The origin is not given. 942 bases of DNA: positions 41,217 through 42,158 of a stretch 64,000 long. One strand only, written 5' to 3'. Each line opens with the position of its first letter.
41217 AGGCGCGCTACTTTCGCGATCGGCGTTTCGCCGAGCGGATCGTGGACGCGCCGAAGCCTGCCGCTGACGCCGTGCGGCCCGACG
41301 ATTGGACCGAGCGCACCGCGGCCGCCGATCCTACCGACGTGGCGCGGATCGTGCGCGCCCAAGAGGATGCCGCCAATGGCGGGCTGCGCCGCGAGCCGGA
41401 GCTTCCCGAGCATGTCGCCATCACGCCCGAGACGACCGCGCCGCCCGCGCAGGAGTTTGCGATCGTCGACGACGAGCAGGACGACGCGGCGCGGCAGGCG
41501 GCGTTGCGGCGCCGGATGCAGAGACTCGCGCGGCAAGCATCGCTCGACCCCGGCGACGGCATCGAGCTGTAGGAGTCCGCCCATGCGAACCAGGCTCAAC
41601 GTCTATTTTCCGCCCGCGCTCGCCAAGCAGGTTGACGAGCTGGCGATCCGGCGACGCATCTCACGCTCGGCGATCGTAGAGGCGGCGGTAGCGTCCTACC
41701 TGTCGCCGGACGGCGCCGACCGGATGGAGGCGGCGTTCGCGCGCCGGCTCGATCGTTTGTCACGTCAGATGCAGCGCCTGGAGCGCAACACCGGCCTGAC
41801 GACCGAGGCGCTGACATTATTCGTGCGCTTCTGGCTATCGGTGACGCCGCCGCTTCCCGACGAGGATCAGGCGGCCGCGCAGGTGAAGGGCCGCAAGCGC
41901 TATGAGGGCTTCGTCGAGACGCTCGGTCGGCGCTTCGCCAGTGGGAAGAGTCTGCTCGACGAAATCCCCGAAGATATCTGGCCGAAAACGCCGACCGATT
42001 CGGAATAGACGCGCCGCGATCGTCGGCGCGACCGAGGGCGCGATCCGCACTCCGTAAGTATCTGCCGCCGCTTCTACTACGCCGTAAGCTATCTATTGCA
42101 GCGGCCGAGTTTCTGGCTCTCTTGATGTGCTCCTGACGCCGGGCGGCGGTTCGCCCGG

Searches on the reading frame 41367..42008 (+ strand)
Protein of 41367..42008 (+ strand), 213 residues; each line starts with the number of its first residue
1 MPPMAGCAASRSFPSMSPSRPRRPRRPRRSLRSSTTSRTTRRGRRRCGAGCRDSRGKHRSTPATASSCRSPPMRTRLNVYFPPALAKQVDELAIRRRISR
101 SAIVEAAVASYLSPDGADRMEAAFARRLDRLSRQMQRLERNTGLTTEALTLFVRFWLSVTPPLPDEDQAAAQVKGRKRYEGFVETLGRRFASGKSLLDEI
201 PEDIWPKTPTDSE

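Call 34: search_protein_families(library=pfam, proteins=[window:41367-42008:+], max_evalue=0.001)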
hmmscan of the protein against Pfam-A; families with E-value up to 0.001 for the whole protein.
window:41367-42008:+ (213 aa): 1 family
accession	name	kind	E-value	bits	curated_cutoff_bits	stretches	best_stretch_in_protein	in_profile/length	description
PF01402.27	RHH_1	-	3e-08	33.8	20.5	1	76-112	1-37/39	Ribbon-helix-helix protein, copG family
